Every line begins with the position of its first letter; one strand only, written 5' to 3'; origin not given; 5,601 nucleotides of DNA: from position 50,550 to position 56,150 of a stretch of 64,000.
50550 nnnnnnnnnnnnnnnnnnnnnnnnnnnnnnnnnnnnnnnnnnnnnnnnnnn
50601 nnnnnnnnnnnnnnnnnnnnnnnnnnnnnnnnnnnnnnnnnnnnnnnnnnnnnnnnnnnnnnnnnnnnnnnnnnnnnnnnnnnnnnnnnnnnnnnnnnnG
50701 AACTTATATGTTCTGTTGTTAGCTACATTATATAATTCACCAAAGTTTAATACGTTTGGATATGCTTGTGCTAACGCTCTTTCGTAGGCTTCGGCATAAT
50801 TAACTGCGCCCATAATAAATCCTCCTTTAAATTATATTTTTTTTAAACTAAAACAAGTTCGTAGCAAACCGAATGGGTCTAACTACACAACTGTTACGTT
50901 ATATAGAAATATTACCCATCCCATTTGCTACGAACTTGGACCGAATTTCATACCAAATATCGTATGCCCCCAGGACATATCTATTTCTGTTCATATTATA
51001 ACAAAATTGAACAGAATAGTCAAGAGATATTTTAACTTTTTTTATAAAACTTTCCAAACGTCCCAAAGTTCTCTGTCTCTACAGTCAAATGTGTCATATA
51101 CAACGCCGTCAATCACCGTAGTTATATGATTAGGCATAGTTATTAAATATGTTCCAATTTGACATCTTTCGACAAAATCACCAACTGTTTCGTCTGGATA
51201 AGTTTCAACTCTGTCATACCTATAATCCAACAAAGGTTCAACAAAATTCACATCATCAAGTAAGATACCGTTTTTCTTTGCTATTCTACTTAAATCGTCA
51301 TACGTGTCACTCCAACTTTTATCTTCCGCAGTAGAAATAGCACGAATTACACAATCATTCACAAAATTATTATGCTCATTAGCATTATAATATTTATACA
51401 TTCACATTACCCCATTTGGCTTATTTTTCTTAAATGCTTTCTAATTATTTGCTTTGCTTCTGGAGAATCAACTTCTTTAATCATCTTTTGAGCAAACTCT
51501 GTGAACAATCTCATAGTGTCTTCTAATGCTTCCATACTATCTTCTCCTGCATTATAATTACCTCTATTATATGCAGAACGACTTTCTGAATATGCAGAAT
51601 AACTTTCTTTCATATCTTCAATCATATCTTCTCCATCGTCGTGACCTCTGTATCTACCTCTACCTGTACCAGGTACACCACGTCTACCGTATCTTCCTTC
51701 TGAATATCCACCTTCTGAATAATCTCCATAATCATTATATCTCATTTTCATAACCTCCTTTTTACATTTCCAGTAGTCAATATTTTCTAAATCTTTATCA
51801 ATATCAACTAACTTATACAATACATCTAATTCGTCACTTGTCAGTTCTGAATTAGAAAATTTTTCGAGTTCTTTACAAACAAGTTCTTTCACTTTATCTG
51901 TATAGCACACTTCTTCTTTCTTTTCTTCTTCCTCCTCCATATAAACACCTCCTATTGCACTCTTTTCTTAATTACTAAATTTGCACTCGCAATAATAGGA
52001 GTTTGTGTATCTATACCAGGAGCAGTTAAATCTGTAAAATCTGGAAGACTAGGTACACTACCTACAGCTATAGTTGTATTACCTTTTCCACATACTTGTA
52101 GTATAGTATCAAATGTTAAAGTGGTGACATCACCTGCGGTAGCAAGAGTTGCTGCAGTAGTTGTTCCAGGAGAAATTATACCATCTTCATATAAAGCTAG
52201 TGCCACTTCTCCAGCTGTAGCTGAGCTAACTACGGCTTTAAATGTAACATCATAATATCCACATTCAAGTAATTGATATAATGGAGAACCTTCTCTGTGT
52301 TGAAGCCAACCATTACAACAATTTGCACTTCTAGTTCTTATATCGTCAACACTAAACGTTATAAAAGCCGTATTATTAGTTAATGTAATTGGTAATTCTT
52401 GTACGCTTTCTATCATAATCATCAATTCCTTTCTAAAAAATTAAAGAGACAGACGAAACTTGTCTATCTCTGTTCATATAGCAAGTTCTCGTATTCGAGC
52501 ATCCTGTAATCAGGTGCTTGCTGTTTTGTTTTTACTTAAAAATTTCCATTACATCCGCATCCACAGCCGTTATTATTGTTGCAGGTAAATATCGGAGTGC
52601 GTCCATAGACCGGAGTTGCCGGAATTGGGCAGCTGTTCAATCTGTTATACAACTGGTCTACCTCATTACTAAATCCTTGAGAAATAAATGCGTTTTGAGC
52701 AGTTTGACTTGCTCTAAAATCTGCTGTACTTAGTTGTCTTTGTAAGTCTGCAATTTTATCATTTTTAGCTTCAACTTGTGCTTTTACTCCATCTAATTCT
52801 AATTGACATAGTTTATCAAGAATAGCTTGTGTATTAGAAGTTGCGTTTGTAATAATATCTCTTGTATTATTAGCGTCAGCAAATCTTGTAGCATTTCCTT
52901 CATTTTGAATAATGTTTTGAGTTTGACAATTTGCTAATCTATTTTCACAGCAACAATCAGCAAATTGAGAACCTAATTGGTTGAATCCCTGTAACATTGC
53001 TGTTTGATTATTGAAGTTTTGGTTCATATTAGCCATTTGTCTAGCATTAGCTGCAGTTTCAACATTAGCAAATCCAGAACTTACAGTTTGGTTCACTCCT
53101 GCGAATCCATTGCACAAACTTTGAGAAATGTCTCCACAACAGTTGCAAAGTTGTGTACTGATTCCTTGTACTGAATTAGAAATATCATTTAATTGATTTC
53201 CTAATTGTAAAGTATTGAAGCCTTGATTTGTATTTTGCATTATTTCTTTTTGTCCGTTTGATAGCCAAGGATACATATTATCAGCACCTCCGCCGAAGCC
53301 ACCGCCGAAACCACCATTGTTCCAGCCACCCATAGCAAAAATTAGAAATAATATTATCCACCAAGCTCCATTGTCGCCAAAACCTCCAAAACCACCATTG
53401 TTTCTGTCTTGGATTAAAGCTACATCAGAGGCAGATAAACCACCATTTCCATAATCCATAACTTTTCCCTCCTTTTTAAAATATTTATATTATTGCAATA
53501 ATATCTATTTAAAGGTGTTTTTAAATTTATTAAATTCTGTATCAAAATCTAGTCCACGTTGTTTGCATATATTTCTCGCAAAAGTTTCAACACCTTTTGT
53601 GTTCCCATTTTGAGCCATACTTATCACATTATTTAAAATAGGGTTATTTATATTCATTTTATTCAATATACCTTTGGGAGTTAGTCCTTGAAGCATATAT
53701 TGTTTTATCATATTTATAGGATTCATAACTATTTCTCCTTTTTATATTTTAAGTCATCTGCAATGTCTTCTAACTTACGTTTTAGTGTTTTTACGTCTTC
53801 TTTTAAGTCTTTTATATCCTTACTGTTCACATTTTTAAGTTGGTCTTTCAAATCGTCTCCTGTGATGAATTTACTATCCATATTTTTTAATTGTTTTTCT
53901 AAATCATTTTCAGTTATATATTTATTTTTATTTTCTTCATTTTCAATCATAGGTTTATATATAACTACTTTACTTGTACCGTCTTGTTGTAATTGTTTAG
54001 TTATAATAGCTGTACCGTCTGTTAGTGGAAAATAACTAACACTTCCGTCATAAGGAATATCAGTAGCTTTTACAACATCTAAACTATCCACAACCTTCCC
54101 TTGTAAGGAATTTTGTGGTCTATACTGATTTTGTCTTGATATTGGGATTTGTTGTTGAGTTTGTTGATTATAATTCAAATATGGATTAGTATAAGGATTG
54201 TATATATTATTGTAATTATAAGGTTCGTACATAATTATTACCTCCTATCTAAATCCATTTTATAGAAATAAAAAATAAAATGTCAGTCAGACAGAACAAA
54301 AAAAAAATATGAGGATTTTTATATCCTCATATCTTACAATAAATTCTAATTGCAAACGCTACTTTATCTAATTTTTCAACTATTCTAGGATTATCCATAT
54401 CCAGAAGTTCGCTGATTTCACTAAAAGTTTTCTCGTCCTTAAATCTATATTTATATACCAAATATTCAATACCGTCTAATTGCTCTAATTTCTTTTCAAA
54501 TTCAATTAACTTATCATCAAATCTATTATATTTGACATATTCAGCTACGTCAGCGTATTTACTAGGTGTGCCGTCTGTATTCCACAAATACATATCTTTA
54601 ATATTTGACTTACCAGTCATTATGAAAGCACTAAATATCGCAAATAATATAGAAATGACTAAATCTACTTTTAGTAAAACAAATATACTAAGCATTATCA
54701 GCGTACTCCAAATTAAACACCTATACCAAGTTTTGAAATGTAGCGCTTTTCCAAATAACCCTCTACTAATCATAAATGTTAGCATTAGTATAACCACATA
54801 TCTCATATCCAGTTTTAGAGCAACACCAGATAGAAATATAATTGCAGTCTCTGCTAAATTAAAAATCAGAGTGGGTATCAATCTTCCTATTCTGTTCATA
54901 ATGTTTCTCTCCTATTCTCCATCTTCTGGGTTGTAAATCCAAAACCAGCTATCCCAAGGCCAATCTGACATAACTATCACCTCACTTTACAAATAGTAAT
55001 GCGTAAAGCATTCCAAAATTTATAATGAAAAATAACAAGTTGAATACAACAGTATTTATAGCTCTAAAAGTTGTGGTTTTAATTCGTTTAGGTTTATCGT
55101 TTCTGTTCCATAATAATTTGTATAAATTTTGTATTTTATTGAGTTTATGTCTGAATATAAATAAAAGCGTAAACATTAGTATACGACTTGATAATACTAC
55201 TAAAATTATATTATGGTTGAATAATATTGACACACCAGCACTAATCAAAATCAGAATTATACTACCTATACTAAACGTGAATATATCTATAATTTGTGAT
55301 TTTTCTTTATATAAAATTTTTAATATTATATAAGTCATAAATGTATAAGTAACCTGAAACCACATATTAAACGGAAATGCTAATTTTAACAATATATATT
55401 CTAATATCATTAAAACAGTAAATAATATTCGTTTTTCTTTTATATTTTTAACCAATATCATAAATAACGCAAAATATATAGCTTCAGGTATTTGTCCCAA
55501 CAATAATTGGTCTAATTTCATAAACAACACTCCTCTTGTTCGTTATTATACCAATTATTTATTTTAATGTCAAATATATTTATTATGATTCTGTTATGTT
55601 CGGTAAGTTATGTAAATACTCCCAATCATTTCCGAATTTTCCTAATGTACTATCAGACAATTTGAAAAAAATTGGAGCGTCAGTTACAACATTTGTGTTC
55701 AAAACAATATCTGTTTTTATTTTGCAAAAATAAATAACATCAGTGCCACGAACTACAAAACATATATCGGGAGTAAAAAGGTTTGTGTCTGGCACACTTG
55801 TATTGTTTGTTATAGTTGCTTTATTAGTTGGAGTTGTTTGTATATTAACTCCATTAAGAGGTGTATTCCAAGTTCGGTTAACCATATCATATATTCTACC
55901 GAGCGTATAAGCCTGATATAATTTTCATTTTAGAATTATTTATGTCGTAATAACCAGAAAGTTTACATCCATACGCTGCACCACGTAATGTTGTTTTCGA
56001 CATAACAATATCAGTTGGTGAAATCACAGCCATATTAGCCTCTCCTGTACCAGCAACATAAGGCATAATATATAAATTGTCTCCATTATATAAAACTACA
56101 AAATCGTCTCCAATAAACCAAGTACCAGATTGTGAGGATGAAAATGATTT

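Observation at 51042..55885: Late-operon cassette of sporulation/exosporium-like and membrane proteins between the fiber and capsid genes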

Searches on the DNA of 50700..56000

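Call 86: search_rna_families(source=window, start=50700, end=56000, threshold=evalue, max_evalue=1)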
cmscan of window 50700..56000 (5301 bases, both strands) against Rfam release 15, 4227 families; matches with E-value up to 1: 2.
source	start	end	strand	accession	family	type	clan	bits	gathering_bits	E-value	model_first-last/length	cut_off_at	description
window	50856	50936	-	RF03361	mir-3136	Gene; miRNA;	-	28.7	86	0.0072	1-78/78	no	mir-3136 microRNA precursor family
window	55135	55192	-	RF02060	STnc410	Gene; sRNA;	-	20.7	50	0.32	1-158/158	no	Enterobacterial sRNA STnc410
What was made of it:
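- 52426..52535 (-): Conserved structured intergenic RNA: a branched stem plus a terminator-like hairpin (52445-52471) and a U-run, followed by the g7 ribosome-binding site. No Rfam family matches (call 86).
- Tried and rejected: Rfam gave no credible family in 50700-56000 (call 86).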

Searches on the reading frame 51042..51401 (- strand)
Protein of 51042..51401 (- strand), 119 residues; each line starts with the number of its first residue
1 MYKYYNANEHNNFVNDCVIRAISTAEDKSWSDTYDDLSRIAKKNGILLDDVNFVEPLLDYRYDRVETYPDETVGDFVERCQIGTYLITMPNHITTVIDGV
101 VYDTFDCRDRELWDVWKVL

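Call 3: search_protein_families(library=pfam, max_evalue=1, proteins=[window:51042-51401:-])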
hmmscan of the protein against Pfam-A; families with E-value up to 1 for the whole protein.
window:51042-51401:- (119 aa): 0 families

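Call 4: search_protein_families(library=phrogs, max_evalue=0.1, proteins=[window:51042-51401:-])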
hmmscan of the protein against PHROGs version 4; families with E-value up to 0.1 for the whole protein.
window:51042-51401:- (119 aa): 2 families
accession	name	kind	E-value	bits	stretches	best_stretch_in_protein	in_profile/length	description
phrog_3754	-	unknown function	5.8e-20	73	1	1-118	7-143/145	-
phrog_15863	-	unknown function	7.9e-10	39.5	1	2-111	3-113/312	-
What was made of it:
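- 51042..51401 (-): g9: a 119-aa protein with an invariant Cys17, His92 and Asp103. Candidate papain-like thiol enzyme. PHROG 3754, E 6e-20 (call 4).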

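Call 18: search_protein_families(library=ncbifam, max_evalue=1, proteins=[window:51042-51401:-])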
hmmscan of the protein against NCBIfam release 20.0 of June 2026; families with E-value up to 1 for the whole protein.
window:51042-51401:- (119 aa): 2 families
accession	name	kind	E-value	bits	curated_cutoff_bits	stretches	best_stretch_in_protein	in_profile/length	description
NF041793.1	ORF56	equivalog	0.053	13.6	50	1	32-51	10-29/39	ORF56 family plasmid copy control protein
TIGR03938.2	deacetyl_PgaB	equivalog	0.075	11.3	321.9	1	24-72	399-447/621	poly-beta-1,6-N-acetyl-D-glucosamine N-deacetylase PgaB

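Call 37: search_dna_similar(query=window:51042-51401:-, collection=phages, mode=protein, max_rows=40, max_evalue=0.001)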
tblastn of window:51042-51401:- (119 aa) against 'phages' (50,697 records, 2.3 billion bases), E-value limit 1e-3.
Records with a match: 62; places in all: 62; records where one place covers at least 80% of the query: 48.
Best place of each record, by identity: <60% 62.
By first word of the organism name: Bacillus 20; Pseudomonas 16; Prevotella 15; Bacteriophage 4; Geobacillus 2; Dulem 2; bajarodcaudo 1; Butyrivibrio 1; Tunturiibacter 1.
By host as written in the record: Prevotella sp. 15; Bacillus anthracis Sterne 10; Pseudomonas aeruginosa 8; - 5; Bacillus anthracis 4; Geobacillus kaustophilus ATCC 8005 2; Bacillus cereus VKM B-370 2; Bacillus cereus 2; and 11 more.
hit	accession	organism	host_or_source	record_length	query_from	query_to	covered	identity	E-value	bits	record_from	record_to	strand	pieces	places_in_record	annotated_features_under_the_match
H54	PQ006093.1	bajarodcaudo virus 2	Neotoma bryanti feces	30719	2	118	98%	39.2%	7e-21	92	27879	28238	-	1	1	hypothetical protein (x2)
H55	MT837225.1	Bacteriophage sp.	human fecal samples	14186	1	106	89%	34.8%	2e-9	59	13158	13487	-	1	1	record has no annotation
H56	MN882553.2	Butyrivibrio virus Ceridwen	Butyrivibrio fibrisolvens DSM 3071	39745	1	106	89%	33.3%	2e-10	62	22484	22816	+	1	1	hypothetical protein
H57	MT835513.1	Bacteriophage sp.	human fecal samples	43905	1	106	89%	33.3%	3e-10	62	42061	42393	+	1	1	record has no annotation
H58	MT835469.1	Bacteriophage sp.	human fecal samples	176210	2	117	97%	29.8%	2e-9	59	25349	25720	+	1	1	record has no annotation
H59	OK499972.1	Bacillus phage vB_BanS_Chewbecca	Bacillus anthracis Sterne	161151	3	117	97%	29.8%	1e-11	65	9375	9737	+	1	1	hypothetical protein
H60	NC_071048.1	Bacillus phage vB_BanS_Chewbecca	Bacillus anthracis Sterne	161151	3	117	97%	29.8%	1e-11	65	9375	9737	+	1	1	hypothetical protein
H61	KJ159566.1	Geobacillus phage GBK2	Geobacillus kaustophilus ATCC 8005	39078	3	117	97%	28.9%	3e-9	58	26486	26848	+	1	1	hypothetical protein (x2)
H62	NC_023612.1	Geobacillus phage GBK2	Geobacillus kaustophilus ATCC 8005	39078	3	117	97%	28.9%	3e-9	58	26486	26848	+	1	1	hypothetical protein (x2)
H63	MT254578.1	Bacillus phage Izhevsk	Bacillus cereus VKM B-370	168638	3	116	96%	28.3%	2e-8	56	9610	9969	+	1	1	putative peptidase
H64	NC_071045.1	Bacillus phage Izhevsk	Bacillus cereus VKM B-370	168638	3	116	96%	28.3%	2e-8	56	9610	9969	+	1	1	putative peptidase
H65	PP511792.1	Dulem virus 33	Propithecus coquereli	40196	5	106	86%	31.5%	3e-5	47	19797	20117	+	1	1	hypothetical protein (x2)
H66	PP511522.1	Dulem virus 35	Varecia variegata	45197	2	110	92%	28.8%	2e-4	45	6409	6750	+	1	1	hypothetical protein (x2)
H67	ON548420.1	Bacillus phage vB_BanS-Thrax4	Bacillus anthracis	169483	3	116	96%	27.5%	6e-9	57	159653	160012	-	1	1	hypothetical protein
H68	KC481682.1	Bacillus phage vB_BanS-Tsamsa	Bacillus anthracis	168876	3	116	96%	27.5%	2e-8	56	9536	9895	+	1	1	hypothetical protein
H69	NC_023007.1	Bacillus phage vB_BanS-Tsamsa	Bacillus anthracis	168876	3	116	96%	27.5%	2e-8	56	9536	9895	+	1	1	hypothetical protein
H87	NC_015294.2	Pseudomonas phage PAK_P1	Pseudomonas aeruginosa PAK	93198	3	118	97%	23.0%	3e-4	44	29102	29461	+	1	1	hypothetical protein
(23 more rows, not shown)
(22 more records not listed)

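Call 39: get_annotated_region(hit=H69, flank=6000)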
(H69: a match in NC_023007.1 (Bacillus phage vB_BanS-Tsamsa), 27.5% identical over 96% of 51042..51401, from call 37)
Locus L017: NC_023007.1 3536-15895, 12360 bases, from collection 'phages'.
description: Bacillus phage vB_BanS-Tsamsa, complete genome.
organism: Bacillus phage vB_BanS-Tsamsa (NCBI taxid 1308863)
taxonomy: Viruses; Duplodnaviria; Heunggongvirae; Uroviricota; Caudoviricetes; Joanripponvirinae; Tsamsavirus; Tsamsavirus tsamsa
host: Bacillus anthracis; source: -; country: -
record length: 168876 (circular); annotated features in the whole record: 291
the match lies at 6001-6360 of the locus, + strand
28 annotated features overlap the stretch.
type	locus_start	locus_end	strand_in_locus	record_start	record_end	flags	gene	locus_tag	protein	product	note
CDS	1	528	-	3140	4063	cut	-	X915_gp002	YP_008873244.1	hypothetical protein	gp2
CDS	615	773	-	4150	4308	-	-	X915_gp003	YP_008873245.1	hypothetical protein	gp3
CDS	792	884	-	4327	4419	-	-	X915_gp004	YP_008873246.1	hypothetical protein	gp4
CDS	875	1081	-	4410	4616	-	-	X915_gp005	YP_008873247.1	hypothetical protein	gp5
CDS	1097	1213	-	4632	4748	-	-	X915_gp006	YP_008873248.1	hypothetical protein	gp6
CDS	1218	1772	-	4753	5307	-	-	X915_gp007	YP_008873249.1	hypothetical protein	gp7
CDS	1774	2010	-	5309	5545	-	-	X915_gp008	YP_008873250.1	hypothetical protein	gp8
CDS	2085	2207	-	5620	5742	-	-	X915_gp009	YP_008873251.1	hypothetical protein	gp9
CDS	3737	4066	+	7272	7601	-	-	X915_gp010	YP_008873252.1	hypothetical protein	gp10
CDS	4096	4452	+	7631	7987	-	-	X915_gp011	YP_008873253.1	hypothetical protein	gp11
CDS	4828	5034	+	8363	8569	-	-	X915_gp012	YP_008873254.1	hypothetical protein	gp12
CDS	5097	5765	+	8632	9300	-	-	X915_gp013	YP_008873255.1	kinase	gp13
CDS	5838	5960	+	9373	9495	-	-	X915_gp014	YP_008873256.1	hypothetical protein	gp14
CDS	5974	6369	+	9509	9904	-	-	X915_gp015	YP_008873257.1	hypothetical protein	gp15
CDS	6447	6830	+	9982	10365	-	-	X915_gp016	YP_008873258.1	hypothetical protein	gp16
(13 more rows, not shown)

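Call 40: get_annotated_region(hit=H87, flank=5000)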
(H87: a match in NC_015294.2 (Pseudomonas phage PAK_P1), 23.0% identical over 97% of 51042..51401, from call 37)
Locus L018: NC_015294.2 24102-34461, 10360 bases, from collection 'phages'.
description: Pseudomonas phage PAK_P1, complete genome.
organism: Pseudomonas phage PAK_P1 (NCBI taxid 743813)
taxonomy: Viruses; Duplodnaviria; Heunggongvirae; Uroviricota; Caudoviricetes; Pakpunavirus; Pakpunavirus PAKP1
host: Pseudomonas aeruginosa PAK; source: sewage water; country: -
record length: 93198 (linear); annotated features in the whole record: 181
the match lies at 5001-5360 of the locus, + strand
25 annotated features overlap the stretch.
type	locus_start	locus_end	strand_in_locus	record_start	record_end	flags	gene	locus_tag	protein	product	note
CDS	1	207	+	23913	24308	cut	-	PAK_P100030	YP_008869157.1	Rz-like spanin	-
CDS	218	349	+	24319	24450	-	-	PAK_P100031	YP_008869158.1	Rz-like spanin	-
CDS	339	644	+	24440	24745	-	-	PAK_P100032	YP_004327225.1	hypothetical protein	-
CDS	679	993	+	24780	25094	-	-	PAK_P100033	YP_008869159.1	hypothetical protein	-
CDS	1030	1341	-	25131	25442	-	-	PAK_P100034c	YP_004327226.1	hypothetical protein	-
CDS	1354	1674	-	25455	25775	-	-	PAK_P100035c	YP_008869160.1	hypothetical protein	-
CDS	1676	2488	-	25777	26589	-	-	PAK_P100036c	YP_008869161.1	hypothetical protein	-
CDS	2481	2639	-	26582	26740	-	-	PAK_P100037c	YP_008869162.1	hypothetical protein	-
CDS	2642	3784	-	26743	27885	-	-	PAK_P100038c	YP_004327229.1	RNA ligase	-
CDS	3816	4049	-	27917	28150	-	-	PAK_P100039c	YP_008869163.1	hypothetical protein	-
CDS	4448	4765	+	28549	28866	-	-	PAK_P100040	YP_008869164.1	hypothetical protein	similar to NrdA.1 conserved protein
CDS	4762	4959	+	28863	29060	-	-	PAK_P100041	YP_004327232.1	hypothetical protein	-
CDS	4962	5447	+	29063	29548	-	-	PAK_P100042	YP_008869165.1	hypothetical protein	-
CDS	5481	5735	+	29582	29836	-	-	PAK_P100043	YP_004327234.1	hypothetical protein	-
CDS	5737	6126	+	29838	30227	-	-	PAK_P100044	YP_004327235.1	hypothetical protein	-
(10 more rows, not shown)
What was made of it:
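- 51042..51401 (-): Homologues occur alone in early regions of Bacillus phage Tsamsa and Pseudomonas phage PAK_P1 (calls 37, 39, 40).
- g9 relatives sit in early, host-takeover regions of Tsamsa and PAK_P1 (calls 39, 40).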

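Call 45: search_solved_structures(query=A2, max_evalue=10)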
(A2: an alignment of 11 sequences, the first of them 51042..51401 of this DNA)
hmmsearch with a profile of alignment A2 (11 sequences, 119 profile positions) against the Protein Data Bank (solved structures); distinct sequences matched with E-value up to 10: 1.
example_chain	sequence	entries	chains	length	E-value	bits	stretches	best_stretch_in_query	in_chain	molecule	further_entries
5oi7_A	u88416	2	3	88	0.89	13.1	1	27-78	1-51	Centrosomal protein of 85 kDa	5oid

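Call 70: search_protein_families(library=padloc, max_evalue=0.1, proteins=[window:51042-51401:-])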
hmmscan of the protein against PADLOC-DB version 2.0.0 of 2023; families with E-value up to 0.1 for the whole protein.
window:51042-51401:- (119 aa): 0 families

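Call 93: search_protein_families(library=pfam, alignment_id=A2, max_evalue=1)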
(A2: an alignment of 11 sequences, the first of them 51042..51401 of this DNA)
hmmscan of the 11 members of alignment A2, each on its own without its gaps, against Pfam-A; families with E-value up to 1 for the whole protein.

A. member 1, window:51042-51401:- (119 aa): 0 families

B. families by the number of members that match (of 11 scanned): 3 families
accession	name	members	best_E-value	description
PF23419.2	WD40_RFWD3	1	0.03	E3 ubiquitin-protein ligase RFWD3 WD40 domain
PF15414.12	DUF4621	1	0.054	Protein of unknown function (DUF4621)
PF05593.20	RHS_repeat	1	0.13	RHS Repeat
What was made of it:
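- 51042..51401 (-): No Pfam or PDB sequence match (calls 45, 93).
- On Peptidase_C39 / papain-like thiol peptidases (g9): No Pfam hit in 11 members (call 93) and no PDB sequence hit (call 45).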
